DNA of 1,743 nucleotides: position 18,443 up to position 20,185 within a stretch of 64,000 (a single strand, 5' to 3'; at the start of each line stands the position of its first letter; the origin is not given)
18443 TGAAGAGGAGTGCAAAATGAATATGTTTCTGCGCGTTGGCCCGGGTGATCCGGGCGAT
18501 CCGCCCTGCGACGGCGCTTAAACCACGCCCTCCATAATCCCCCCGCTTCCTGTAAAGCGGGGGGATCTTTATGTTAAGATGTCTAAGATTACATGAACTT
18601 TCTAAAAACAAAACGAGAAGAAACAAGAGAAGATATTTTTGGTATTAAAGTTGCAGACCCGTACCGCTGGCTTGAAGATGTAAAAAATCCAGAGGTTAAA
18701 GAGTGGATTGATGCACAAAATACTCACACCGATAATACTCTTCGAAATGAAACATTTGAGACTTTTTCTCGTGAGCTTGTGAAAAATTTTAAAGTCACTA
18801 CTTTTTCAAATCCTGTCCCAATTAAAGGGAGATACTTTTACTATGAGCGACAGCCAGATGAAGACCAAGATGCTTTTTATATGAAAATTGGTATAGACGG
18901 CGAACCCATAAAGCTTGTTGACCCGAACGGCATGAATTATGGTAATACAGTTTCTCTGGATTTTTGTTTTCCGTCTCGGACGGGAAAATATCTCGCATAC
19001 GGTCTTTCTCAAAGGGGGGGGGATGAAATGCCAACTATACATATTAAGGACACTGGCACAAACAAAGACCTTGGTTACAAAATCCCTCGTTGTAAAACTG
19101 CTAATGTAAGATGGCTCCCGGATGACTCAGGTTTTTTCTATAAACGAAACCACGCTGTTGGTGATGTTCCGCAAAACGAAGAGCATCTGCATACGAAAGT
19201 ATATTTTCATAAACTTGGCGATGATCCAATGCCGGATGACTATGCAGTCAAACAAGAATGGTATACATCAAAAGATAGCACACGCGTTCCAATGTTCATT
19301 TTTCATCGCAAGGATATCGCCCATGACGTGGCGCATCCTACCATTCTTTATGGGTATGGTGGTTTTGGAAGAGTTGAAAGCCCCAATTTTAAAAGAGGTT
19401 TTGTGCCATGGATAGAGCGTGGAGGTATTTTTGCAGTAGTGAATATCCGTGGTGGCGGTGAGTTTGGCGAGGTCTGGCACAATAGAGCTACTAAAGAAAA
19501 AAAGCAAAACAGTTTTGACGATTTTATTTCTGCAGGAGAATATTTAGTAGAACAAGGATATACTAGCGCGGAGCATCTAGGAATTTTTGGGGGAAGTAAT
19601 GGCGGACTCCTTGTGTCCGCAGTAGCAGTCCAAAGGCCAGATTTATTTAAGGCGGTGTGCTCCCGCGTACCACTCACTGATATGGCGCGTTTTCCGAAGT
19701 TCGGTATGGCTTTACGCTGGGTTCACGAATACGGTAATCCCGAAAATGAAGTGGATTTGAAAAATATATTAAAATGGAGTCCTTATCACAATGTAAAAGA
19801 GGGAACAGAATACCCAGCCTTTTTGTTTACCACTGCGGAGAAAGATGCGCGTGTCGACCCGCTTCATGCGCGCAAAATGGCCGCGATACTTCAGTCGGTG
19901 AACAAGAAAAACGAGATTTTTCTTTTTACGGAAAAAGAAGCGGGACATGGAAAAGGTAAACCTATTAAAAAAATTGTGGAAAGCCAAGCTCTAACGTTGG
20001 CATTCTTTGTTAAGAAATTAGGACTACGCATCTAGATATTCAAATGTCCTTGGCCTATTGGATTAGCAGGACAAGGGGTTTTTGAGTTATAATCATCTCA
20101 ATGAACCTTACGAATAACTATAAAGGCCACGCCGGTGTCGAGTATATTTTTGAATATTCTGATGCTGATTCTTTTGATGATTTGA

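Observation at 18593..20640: AT-rich islet encoding a propeller-reduced prolyl-oligopeptidase-family peptidase and a stand-alone NUDIX hydrolase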

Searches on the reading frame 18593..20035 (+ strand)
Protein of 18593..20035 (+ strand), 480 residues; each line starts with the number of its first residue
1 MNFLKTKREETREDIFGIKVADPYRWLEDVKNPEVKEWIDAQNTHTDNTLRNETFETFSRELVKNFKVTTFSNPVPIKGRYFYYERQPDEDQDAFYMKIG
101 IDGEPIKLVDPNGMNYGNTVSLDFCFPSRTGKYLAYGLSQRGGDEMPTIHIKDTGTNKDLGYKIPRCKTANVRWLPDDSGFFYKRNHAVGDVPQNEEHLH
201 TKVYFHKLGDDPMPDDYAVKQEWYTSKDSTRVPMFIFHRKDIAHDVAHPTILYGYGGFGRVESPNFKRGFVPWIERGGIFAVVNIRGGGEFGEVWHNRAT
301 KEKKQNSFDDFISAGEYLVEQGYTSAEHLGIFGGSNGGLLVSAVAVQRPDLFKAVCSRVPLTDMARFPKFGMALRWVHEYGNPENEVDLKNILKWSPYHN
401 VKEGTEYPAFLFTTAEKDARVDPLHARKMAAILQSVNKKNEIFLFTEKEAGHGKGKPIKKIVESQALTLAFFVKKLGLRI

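Call 3: search_protein_families(library=pfam, proteins=[window:18593-20035:+], max_evalue=0.01)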
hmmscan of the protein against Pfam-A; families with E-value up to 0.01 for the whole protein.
window:18593-20035:+ (480 aa): 3 families
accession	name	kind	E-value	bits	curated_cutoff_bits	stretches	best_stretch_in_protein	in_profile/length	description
PF00326.27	Peptidase_S9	-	2.3e-53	181.3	22.6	1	266-477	3-211/213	Prolyl oligopeptidase family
PF02897.21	Peptidase_S9_N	-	4.2e-41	141.5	24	1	6-216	3-219/414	Prolyl oligopeptidase, N-terminal beta-propeller domain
PF02129.25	Peptidase_S15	-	0.0011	19.2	23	1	259-366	46-134/262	X-Pro dipeptidyl-peptidase (S15 family)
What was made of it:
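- On S9A prolyl oligopeptidase (Pfam PF00326 + PF02897): PF00326 at 181 bits, residues 266-477 (call 3). PF02897 is covered only at profile positions 3-219 of 414 (call 3).
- Checked: PF00326 matches residues 266-477 (call 3).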

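Call 5: find_homologous_proteins(query=window:18593-20035:+, max_evalue=1e-10)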
Query window:18593-20035:+ (480 aa): 8000 proteins with E <= 1e-10 among 8000 candidates; the best 120 are listed.
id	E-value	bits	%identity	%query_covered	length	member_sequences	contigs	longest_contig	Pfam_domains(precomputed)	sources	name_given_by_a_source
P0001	0.0e+0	1136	100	100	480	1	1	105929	PF00326.28,PF02897.22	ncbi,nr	ncbi:MAG: prolyl oligopeptidase family serine peptidase [Candidatus Yonathbacteria bacterium]|nr:pro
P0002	3.0e-272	922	82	58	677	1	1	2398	PF00326.28,PF02897.22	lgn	-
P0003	1.2e-261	887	77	58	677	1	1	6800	PF00326.28,PF02897.22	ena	-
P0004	2.6e-252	856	81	56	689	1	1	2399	PF00326.28,PF02897.22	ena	-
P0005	1.1e-247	841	76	56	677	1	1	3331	PF00326.28,PF02897.22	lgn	-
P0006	1.7e-247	840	76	57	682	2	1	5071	PF00326.28,PF02897.22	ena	-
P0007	1.1e-246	838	78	58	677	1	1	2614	PF00326.28,PF02897.22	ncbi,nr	ncbi:MAG: S9 family peptidase [Candidatus Pacebacteria bacterium]|nr:S9 family peptidase [Candidatus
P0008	7.9e-245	832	76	56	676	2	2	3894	PF00326.28,PF02897.22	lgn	-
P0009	1.4e-243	828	78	56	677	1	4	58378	PF00326.28,PF26550.2,PF02897.22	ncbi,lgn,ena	-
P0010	2.0e-243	827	71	58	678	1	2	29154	PF00326.28,PF02897.22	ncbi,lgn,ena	ncbi:MAG: prolyl oligopeptidase family serine peptidase [Patescibacteria group bacterium]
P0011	1.5e-242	824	77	56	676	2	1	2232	PF00326.28,PF02897.22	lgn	-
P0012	3.0e-242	823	78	56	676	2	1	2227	PF00326.28,PF02897.22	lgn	-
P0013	1.9e-239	814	76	57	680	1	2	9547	PF00326.28,PF02897.22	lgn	-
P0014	3.2e-235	800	76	58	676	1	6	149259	PF00326.28,PF02897.22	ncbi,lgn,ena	ncbi:MAG: prolyl oligopeptidase family serine peptidase [Patescibacteria group bacterium]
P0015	5.5e-233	793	75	57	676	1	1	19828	PF00326.28,PF02897.22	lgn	-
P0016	1.0e-229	782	72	57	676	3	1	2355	PF00326.28,PF02897.22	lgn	-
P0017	4.0e-223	760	71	58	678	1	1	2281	PF00326.28,PF02897.22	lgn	-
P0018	1.1e-220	752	69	59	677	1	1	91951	PF00326.28,PF02897.22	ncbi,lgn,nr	ncbi:MAG: prolyl oligopeptidase family serine peptidase [bacterium]|nr:prolyl oligopeptidase family 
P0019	2.0e-220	751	72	55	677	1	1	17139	PF00326.28,PF02897.22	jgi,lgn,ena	-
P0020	9.0e-220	749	65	66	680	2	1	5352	PF00326.28,PF02897.22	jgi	jgi:prolyl oligopeptidase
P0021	1.1e-219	749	73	56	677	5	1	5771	PF00326.28,PF02897.22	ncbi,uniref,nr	ncbi:hypothetical protein COW81_01620 [Candidatus Campbellbacteria bacterium CG22_combo_CG10-13_8_21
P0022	4.6e-218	743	70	57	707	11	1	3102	PF02129.25,PF00326.28,PF26550.2,PF02897.22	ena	-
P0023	1.2e-217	742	72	55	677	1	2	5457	PF00326.28,PF02897.22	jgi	jgi:prolyl oligopeptidase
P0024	3.2e-217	741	70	55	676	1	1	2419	PF00326.28,PF02897.22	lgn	-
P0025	6.3e-217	740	72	55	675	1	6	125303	PF00326.28,PF02897.22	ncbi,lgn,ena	ncbi:MAG: prolyl oligopeptidase family serine peptidase [Patescibacteria group bacterium]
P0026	2.6e-216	738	72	56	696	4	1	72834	PF00326.28,PF02897.22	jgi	-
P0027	3.3e-216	737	69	58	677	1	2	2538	PF00326.28,PF02897.22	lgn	-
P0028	3.7e-216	737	73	56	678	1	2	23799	PF00326.28,PF02897.22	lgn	-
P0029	5.7e-216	736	71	56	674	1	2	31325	PF00326.28,PF02897.22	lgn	-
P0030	8.7e-216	736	72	56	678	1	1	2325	PF00326.28,PF02897.22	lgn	-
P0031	1.2e-215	735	74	56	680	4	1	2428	PF00326.28,PF02897.22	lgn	-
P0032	2.2e-215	735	69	57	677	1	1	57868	PF00326.28,PF26550.2,PF02897.22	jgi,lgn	jgi:prolyl oligopeptidase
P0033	5.2e-215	733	69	58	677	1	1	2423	PF00326.28,PF02897.22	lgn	-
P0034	6.4e-215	733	66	58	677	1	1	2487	PF00326.28,PF02897.22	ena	-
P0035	7.5e-215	733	62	66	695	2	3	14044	PF00326.28,PF02897.22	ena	-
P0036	1.3e-214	732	72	56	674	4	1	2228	PF00326.28,PF02897.22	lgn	-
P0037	1.6e-214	732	71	57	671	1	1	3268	PF00326.28,PF02897.22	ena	-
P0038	2.1e-214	731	70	56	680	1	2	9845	PF00326.28,PF02897.22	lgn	-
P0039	2.7e-214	731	70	57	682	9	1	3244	PF00326.28,PF02897.22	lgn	-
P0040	2.7e-214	731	68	58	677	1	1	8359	PF00326.28,PF02897.22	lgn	-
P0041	4.2e-214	730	72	56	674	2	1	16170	PF00326.28,PF02897.22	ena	-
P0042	5.1e-214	730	70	56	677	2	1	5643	PF00326.28,PF02897.22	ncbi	-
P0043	1.1e-213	729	69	57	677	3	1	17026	PF00326.28,PF02897.22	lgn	-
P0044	2.7e-213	728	68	58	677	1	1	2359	PF00326.28,PF02897.22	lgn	-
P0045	3.3e-213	727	70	56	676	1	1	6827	PF00326.28,PF02897.22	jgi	-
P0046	4.2e-213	727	69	57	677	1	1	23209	PF00326.28,PF02897.22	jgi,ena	-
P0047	8.1e-213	726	68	58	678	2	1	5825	PF00326.28,PF02897.22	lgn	-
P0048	1.7e-212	725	67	57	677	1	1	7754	PF00326.28,PF02897.22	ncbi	-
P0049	2.1e-212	725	68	56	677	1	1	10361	PF00326.28,PF02897.22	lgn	-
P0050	2.2e-212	725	71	56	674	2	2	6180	PF00326.28,PF02897.22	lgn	-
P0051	2.2e-212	725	71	55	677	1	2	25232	PF00326.28,PF02897.22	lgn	-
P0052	9.0e-212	723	70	57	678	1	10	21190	PF00326.28,PF02897.22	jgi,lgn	jgi:prolyl oligopeptidase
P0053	1.7e-211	722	65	60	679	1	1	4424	PF00326.28,PF02897.22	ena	-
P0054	5.8e-211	720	67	57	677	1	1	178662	PF00326.28,PF02897.22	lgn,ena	-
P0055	6.4e-211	720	68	57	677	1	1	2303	PF00326.28,PF02897.22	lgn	-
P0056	7.1e-211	720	69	58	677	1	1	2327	PF00326.28,PF26550.2,PF02897.22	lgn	-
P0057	7.6e-211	720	70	57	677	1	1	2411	PF00326.28,PF02897.22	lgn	-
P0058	8.3e-211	719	70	55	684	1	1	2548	PF00326.28,PF02897.22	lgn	-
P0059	9.7e-211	719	63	66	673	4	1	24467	PF00326.28,PF02897.22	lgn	-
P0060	1.5e-210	719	67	56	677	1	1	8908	PF00326.28,PF02897.22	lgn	-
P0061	1.8e-210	718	68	59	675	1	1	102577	PF00326.28,PF02897.22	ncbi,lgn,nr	ncbi:MAG: prolyl oligopeptidase family serine peptidase [bacterium]|nr:prolyl oligopeptidase family 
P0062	6.1e-210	717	69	57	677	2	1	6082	PF00326.28,PF02897.22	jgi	jgi:prolyl oligopeptidase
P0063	8.3e-210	716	71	57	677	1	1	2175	PF00326.28,PF02897.22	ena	-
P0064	1.1e-209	716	69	56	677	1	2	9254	PF00326.28,PF02897.22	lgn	-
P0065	1.2e-209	716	67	57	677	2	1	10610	PF00326.28,PF02897.22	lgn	-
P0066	1.4e-209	715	65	60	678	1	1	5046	PF00326.28,PF02897.22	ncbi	-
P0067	1.7e-209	715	69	56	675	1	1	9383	PF00326.28,PF02897.22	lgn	-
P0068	2.2e-209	715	71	56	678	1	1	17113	PF00326.28,PF02897.22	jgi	jgi:prolyl oligopeptidase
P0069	2.8e-209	714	71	56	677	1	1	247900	PF00326.28,PF02897.22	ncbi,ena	-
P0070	3.4e-209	714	69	56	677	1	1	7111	PF00326.28,PF02897.22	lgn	-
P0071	5.9e-209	713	71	56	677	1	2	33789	PF00326.28,PF02897.22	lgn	-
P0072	1.3e-208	712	68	59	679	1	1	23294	PF00326.28,PF02897.22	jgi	-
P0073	2.2e-208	711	70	56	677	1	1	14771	PF00326.28,PF02897.22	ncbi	-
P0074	4.5e-208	710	67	57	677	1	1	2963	PF00326.28,PF02897.22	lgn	-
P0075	8.0e-208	710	69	57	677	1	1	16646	PF00326.28,PF02897.22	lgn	-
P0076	9.9e-208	709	67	56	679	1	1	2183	PF00326.28,PF02897.22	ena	-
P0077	1.4e-207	709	67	58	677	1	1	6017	PF00326.28,PF02897.22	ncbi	-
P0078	3.6e-207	707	69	56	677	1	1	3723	PF00326.28,PF02897.22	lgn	-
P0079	7.9e-207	706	69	57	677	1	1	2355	PF00326.28,PF02897.22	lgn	-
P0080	9.1e-207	706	68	57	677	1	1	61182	PF00326.28,PF02897.22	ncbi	-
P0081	1.4e-206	706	67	59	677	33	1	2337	PF00326.28,PF02897.22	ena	-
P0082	1.5e-206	705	72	55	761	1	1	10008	PF00326.28,PF02897.22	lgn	-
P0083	1.7e-206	705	70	56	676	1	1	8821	PF00326.28,PF02897.22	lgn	-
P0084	2.9e-206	704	70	57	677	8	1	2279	PF00326.28,PF02897.22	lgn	-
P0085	4.2e-206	704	68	58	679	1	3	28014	PF00326.28,PF02897.22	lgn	-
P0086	5.4e-206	704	67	58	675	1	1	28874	PF00326.28,PF26550.2,PF02897.22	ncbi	-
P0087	8.5e-206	703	69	56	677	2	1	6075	PF00326.28,PF02897.22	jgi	-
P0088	9.2e-206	703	67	57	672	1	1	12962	PF00326.28,PF02897.22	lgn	-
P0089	2.4e-204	698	70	56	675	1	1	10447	PF00326.28,PF02897.22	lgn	-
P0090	2.6e-204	698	70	55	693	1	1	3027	PF00326.28,PF02897.22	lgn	-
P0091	2.9e-204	698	70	58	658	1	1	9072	PF00326.28,PF02897.22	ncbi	-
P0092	6.2e-204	697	68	56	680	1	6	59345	PF00326.28,PF02897.22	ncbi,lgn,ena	ncbi:MAG: prolyl oligopeptidase family serine peptidase [Patescibacteria group bacterium]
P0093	1.6e-203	695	66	56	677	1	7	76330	PF00326.28,PF02897.22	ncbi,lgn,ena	-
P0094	1.7e-203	695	65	60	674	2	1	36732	PF00326.28,PF02897.22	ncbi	ncbi:MAG: prolyl oligopeptidase family serine peptidase [Candidatus Paceibacterota bacterium]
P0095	2.4e-203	695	68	57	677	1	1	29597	PF00326.28,PF02897.22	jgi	jgi:prolyl oligopeptidase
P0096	6.0e-203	694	68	57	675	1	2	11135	PF00326.28,PF02897.22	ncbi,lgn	-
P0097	7.1e-203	693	65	62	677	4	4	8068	PF00326.28,PF02897.22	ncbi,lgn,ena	-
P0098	9.7e-203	693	71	56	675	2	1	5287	PF00326.28,PF26550.2,PF02897.22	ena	-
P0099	3.3e-202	691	69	55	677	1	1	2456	PF00326.28,PF02897.22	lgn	-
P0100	4.4e-202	691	68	56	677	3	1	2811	PF00326.28,PF02897.22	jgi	-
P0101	5.1e-202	690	65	57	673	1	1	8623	PF00326.28,PF02897.22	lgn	-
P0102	5.5e-202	690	67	56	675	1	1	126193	PF00326.28,PF02897.22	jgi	jgi:prolyl oligopeptidase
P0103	6.1e-202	690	67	56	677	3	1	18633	PF00326.28,PF02897.22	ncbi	-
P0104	6.4e-202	690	66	56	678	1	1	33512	PF00326.28,PF02897.22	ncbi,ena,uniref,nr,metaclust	ncbi:hypothetical protein A2318_01625 [Candidatus Uhrbacteria bacterium RIFOXYB2_FULL_45_11]|uniref:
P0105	9.6e-202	690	62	66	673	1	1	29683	PF00326.28,PF26550.2,PF02897.22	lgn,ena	-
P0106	9.7e-202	690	71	56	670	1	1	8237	PF00326.28,PF02897.22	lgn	-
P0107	1.1e-201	689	67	55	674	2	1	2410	PF00326.28,PF02897.22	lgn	-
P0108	1.9e-201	689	65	58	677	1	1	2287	PF00326.28,PF02897.22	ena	-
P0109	2.5e-201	688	67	56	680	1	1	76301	PF00326.28,PF02897.22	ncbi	-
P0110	7.1e-201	687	67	57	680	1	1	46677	PF00326.28,PF02897.22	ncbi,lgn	-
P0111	1.3e-200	686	67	57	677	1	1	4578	PF00326.28,PF02897.22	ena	-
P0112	1.7e-200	685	67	57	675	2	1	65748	PF00326.28,PF02897.22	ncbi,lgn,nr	ncbi:MAG: S9 family peptidase [Candidatus Yonathbacteria bacterium]|nr:S9 family peptidase [Candidat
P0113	2.0e-200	685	67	57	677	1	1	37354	PF00326.28,PF08840.18,PF02897.22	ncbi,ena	-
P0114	2.7e-200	685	69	55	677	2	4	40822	PF00326.28,PF02897.22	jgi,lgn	jgi:prolyl oligopeptidase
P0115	3.2e-200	685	68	56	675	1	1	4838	PF00326.28,PF02897.22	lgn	-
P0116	5.0e-200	684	66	56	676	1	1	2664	PF00326.28,PF02897.22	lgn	-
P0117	5.8e-200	684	60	66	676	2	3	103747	PF00326.28,PF02897.22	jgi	jgi:prolyl oligopeptidase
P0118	6.2e-200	684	67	57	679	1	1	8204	PF00326.28,PF02897.22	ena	-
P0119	1.6e-199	682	69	55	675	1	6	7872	PF00326.28,PF02897.22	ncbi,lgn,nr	ncbi:MAG: prolyl oligopeptidase family serine peptidase [Candidatus Pacebacteria bacterium]|nr:proly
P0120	2.7e-199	681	68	56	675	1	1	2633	PF00326.28,PF02897.22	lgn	-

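Call 8: find_encoding_contigs(protein=P0002, flank=5000, max_places=3)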
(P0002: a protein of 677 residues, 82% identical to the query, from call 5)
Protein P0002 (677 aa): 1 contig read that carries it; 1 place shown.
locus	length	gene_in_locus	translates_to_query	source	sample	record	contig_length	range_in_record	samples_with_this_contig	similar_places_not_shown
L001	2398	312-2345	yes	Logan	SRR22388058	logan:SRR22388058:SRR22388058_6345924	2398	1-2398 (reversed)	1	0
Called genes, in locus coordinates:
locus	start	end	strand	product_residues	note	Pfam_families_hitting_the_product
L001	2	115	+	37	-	?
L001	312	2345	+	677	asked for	PF02897:Peptidase_S9_N, PF00326:Peptidase_S9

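Call 9: find_encoding_contigs(protein=P0003, flank=5000, max_places=3)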
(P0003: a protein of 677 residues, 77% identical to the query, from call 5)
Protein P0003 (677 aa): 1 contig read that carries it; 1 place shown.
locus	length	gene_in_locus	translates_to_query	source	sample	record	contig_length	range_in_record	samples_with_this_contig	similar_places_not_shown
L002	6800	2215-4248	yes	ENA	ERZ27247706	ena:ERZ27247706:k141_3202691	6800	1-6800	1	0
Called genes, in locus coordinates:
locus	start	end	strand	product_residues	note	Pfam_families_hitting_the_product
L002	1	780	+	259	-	?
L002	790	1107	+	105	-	-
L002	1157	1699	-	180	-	PF01464:SLT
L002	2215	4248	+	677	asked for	PF02897:Peptidase_S9_N, PF00326:Peptidase_S9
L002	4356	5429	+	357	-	PF04055:Radical_SAM, PF13353:Fer4_12 (weak)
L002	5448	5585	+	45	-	-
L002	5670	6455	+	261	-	-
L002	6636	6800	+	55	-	?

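Call 12: search_solved_structures(query=P0002, max_evalue=1e-20, show_alignments=1)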
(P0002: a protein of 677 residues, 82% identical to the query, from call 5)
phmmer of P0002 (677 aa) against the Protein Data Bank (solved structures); distinct sequences matched with E-value up to 1e-20: 45.
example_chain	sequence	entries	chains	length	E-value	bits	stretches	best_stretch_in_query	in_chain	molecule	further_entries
2bkl_A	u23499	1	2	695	5.1e-142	478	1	1-668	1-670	PROLYL ENDOPEPTIDASE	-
3iuj_A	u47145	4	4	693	4.8e-132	445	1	2-674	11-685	Prolyl endopeptidase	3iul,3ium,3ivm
3iun_A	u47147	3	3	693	2.4e-131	442.7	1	2-674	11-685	Prolyl Endopeptidase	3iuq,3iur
3mun_A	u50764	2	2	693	5.7e-130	438.1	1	2-674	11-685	Prolyl endopeptidase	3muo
7vgb_A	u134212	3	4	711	7.3e-128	431.2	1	2-677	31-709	prolyl oligopeptidase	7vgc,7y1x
9q5g_A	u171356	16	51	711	3e-115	389.5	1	3-674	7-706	Prolyl endopeptidase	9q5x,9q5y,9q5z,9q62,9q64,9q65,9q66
3ddu_A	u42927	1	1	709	4.4e-115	389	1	7-674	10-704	Prolyl endopeptidase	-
1vz2_A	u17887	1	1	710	2.1e-114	386.7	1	7-674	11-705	PROLYL ENDOPEPTIDASE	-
1h2w_A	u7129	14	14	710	3.1e-114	386.1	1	7-674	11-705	PROLYL ENDOPEPTIDASE | PROTEIN (PROLYL OLIGOPEPTIDASE)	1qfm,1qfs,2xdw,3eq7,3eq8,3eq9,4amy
1vz3_A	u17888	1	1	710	4e-114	385.8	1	7-674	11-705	PROLYL ENDOPEPTIDASE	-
1e8m_A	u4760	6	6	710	7.9e-114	384.8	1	7-674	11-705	PROLYL ENDOPEPTIDASE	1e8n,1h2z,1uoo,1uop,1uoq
1h2x_A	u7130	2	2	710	1.1e-113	384.3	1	7-674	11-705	PROLYL ENDOPEPTIDASE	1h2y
1o6g_A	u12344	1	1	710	1.2e-113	384.2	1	7-674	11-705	Prolyl endopeptidase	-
1e5t_A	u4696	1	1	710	2e-113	383.5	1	7-674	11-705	PROLYL ENDOPEPTIDASE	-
1o6f_A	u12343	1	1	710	3.8e-113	382.5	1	7-674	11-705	Prolyl endopeptidase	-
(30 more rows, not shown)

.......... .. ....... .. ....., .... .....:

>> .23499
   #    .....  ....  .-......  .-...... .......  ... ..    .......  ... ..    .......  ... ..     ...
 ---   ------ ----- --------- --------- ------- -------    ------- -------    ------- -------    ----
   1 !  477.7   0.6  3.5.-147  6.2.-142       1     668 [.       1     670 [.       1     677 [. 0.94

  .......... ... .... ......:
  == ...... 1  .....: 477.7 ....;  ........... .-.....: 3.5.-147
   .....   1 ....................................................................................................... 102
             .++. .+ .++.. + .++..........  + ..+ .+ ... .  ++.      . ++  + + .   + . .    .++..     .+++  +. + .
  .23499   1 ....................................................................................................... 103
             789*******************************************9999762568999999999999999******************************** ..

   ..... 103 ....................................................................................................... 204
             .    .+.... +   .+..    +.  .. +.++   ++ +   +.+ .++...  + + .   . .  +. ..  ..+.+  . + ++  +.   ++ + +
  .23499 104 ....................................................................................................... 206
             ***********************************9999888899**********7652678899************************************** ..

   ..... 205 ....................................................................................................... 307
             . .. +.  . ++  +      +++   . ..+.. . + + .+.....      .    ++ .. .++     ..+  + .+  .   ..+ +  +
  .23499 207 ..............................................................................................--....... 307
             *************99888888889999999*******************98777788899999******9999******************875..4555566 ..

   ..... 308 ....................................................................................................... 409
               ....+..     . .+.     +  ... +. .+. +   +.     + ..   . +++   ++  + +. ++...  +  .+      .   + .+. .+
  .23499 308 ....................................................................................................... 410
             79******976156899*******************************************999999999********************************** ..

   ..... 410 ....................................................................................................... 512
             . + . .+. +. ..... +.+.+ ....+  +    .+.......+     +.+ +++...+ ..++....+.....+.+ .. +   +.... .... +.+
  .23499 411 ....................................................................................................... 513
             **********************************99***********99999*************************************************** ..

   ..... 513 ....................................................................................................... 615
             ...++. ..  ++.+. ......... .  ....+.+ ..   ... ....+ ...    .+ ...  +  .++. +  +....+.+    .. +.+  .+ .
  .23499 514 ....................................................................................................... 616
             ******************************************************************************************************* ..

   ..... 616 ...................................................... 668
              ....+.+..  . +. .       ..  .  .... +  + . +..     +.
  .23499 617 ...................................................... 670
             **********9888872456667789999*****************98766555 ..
